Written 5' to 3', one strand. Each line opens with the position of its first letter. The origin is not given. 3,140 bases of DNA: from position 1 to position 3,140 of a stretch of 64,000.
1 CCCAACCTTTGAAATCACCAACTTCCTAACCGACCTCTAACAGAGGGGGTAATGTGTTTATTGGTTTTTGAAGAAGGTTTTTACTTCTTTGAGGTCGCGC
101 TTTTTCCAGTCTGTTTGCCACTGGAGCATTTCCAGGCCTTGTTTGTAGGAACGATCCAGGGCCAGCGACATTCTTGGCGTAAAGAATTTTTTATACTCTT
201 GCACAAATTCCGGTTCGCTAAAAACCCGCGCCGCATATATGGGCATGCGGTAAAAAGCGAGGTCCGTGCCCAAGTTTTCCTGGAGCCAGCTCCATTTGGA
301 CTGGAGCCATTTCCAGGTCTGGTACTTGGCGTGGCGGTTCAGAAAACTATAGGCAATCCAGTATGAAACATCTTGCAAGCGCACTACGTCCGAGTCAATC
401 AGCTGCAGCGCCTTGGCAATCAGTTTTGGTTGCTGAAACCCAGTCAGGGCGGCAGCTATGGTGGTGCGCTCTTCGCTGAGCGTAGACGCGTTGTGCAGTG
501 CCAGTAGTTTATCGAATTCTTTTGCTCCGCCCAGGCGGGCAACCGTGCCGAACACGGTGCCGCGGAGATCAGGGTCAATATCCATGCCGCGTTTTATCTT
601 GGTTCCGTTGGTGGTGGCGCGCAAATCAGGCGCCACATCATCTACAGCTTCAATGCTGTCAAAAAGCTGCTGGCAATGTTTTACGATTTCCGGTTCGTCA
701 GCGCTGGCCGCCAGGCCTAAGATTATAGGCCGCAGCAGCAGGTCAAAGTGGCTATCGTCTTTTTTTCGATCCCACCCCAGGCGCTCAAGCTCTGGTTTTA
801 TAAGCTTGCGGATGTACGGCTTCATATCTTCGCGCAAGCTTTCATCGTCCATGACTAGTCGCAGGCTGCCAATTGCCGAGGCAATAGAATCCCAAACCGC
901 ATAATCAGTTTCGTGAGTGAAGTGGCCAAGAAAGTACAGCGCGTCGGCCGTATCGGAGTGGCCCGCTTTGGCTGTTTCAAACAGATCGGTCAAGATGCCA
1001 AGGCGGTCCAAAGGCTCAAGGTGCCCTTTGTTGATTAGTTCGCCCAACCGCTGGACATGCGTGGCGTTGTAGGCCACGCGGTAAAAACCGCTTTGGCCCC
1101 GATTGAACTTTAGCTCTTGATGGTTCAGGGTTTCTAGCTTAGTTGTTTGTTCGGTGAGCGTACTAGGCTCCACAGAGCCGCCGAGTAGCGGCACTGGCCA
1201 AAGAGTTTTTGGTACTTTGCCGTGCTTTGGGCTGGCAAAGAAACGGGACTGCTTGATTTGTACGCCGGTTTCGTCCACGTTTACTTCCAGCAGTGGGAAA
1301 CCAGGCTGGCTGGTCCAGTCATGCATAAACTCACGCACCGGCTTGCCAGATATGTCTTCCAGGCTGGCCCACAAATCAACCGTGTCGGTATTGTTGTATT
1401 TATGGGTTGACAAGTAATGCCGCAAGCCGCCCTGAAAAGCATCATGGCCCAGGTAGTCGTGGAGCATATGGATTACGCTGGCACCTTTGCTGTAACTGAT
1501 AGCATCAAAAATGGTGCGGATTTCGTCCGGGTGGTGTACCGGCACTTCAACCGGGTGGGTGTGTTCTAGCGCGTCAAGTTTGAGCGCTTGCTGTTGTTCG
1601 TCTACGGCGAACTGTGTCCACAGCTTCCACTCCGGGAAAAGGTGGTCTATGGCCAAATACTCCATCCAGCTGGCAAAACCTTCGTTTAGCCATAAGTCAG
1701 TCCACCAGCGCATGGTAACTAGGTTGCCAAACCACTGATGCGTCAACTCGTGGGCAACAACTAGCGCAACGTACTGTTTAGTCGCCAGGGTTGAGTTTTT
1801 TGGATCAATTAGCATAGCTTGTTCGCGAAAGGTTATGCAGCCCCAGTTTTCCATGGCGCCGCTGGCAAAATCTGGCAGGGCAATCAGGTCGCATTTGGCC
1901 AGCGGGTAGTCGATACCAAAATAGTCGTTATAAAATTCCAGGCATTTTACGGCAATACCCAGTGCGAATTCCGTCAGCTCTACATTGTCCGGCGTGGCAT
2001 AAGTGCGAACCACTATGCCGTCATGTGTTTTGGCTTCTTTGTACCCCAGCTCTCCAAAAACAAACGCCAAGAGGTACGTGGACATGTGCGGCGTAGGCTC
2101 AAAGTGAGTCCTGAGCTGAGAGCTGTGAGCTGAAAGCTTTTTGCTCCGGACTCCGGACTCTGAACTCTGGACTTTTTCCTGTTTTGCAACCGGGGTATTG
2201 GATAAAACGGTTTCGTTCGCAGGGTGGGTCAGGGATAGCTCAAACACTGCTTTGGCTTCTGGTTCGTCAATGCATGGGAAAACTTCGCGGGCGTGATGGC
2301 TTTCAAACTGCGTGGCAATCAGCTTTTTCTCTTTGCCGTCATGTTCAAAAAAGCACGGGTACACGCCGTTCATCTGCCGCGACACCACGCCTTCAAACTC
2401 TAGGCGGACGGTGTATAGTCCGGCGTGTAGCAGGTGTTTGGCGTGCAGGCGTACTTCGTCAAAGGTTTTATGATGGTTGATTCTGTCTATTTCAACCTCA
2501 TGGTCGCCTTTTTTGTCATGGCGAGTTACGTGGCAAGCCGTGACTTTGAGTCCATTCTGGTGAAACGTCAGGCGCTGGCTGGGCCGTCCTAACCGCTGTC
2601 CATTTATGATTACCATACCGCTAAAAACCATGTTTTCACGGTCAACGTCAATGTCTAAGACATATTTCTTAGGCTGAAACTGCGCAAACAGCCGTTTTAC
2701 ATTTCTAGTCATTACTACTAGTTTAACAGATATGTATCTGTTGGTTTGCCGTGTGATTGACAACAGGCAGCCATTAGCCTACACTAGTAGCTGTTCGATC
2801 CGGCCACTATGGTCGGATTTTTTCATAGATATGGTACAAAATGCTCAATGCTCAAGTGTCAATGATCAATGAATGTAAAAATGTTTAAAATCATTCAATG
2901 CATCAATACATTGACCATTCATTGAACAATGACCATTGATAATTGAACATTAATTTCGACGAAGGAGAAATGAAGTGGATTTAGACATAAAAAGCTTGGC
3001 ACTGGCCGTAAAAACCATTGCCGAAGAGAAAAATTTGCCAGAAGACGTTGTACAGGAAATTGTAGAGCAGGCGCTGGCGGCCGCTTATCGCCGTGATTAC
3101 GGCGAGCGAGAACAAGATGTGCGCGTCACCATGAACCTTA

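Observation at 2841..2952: Intergenic hairpins built from heptanucleotide-periodic arms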

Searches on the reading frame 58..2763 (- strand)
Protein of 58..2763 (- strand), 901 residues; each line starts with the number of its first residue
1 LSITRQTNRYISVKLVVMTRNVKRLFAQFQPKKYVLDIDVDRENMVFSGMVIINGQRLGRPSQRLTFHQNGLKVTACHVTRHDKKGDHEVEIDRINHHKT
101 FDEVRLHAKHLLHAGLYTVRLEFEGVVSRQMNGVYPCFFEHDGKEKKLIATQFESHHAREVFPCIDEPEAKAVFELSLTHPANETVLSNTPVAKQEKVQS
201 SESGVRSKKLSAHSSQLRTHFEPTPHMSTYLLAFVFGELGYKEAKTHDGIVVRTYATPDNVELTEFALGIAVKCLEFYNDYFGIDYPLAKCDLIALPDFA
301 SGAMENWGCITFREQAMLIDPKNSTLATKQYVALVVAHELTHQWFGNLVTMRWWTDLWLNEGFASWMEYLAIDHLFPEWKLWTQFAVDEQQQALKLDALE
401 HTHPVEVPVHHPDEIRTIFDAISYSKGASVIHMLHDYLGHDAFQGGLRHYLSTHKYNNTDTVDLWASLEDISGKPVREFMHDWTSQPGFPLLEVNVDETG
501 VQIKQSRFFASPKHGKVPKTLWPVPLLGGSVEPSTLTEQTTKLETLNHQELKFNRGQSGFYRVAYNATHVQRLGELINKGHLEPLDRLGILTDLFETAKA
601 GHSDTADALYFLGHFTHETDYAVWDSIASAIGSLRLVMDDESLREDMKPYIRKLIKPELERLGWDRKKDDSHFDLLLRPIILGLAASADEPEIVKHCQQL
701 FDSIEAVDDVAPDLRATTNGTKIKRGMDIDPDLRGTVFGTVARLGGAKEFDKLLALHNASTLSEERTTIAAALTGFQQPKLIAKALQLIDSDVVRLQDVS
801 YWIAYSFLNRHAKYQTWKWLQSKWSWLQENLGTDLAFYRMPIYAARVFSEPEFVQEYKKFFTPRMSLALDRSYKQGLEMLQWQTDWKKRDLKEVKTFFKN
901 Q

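Call 17: search_protein_families(library=pfam, proteins=[window:58-2763:-])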
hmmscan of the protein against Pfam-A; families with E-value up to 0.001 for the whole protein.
window:58-2763:- (901 aa): 3 families
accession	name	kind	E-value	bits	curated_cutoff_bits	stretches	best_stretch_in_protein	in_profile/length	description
PF01433.26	Peptidase_M1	-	1.3e-90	303.2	27.7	1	266-483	1-218/218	Peptidase family M1 domain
PF11838.14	ERAP1_C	-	7.8e-75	252.7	38.2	1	551-880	2-316/318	ERAP1-like C-terminal domain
PF17900.6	Peptidase_M1_N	-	1.8e-39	136.2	25.8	1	30-231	1-186/186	Peptidase M1 N-terminal domain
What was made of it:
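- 2097..2190 (-): About 10 heptamer units in one register inside the M1 aminopeptidase gene. Sense strand: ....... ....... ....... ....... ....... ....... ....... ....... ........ Pfam M1 domains (call 17).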

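Call 72: find_encoding_contigs(protein=window:58-2712:-, flank=10000, max_places=2)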
Protein window:58-2712:- (884 aa): 3 contigs read that carry it; 2 places shown.
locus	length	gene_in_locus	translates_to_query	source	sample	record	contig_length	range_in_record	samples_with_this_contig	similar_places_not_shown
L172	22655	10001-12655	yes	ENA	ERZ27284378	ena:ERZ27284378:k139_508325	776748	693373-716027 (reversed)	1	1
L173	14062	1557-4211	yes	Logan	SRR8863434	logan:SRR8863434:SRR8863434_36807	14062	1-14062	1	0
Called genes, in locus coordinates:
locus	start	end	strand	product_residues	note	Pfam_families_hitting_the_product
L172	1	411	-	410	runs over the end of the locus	PF00579:tRNA-synt_1b, PF22421:SYY_C-terminal (weak)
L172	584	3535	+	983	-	PF00912:Transgly, PF00905:Transpeptidase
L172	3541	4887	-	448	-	PF18073:Zn_ribbon_LapB, PF13481:AAA_25, PF03796:DnaB_C (weak), PF06745:ATPase, PF23442:DUF7125 (weak), PF13541:ChlI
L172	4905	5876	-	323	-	-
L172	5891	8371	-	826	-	PF02861:Clp_N, PF05621:TniB (weak), PF00004:AAA, PF17871:AAA_lid_9, PF00004:AAA, PF07724:AAA_2, PF07728:AAA_5, PF10431:ClpB_D2-small, +7 more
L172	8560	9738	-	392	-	PF08529:NusA_N, PF00575:S1 (weak), PF13184:KH_NusA_1st, PF26594:KH_NusA_2nd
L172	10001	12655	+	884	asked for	PF17900:Peptidase_M1_N, PF01433:Peptidase_M1, PF11838:ERAP1_C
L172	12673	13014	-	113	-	PF08378:NERD (weak), PF02021:UPF0102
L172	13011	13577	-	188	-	PF01351:RNase_HII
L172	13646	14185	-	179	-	PF01245:Ribosomal_L19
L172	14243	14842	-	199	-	-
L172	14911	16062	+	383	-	PF00390:malic, PF03949:Malic_M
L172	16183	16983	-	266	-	-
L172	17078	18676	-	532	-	PF00437:T2SSE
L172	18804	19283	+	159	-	-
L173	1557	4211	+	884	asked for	PF17900:Peptidase_M1_N, PF01433:Peptidase_M1, PF11838:ERAP1_C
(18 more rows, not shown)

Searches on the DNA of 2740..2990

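Call 71: search_rna_families(source=window, start=2740, end=2990, threshold=evalue, max_evalue=5)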
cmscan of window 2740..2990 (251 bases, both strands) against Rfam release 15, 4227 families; matches with E-value up to 5: 13.
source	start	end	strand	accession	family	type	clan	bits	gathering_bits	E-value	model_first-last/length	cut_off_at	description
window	2746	2826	+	RF02837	anti-hemB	Gene; sRNA;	-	26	49.5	0.00027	1-81/81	no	Burkholderia RNA 7 (anti-hemB)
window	2839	2952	-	RF04263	MIR2593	Gene; miRNA;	-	24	96.2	0.045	1-116/116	no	MIR2593 microRNA precursor family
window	2891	2923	+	RF03388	mir-9418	Gene; miRNA;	-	21.7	82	0.12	1-61/61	no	mir-9418 microRNA precursor family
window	2839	2966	-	RF03860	MIR1520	Gene; miRNA;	CL00145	20.1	53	1.5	1-122/122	no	MIR1520 microRNA precursor family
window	2838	2955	-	RF03692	MIR827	Gene; miRNA;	CL00143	19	65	0.37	1-125/125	no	MIR827 microRNA precursor family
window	2847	2930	-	RF00076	mir-181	Gene; miRNA;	-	18.6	45.5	0.17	1-83/83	no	mir-181 microRNA precursor family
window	2842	2944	+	RF03860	MIR1520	Gene; miRNA;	CL00145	18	53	4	1-122/122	no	MIR1520 microRNA precursor family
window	2854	2938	+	RF00076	mir-181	Gene; miRNA;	-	17.3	45.5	0.4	1-83/83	no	mir-181 microRNA precursor family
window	2840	2951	-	RF04241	mir-5014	Gene; miRNA;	-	16.5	101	0.77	1-123/123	no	mir-5014 microRNA precursor family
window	2884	2923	-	RF03353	MIR5291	Gene; miRNA;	-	15.9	54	4.2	1-65/65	no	MIR5291 microRNA precursor family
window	2844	2947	-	RF00956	MIR1444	Gene; miRNA;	-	15.3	80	3.3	1-85/85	no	MIR1444 microRNA precursor family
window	2841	2929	+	RF02533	HAV_CRE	Cis-reg;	-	14.7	55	4.8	1-114/114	no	Hepatitis A virus (HAV) cis-acting replication element (CRE)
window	2853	2938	-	RF03286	MIR6146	Gene; miRNA;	-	13.7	59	4.8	1-75/75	no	MIR6146 microRNA precursor family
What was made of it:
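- On Any curated RNA family (Rfam 15): Across 2740-2990 there are only sub-threshold hits to miRNA-precursor-like hairpins (call 71).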
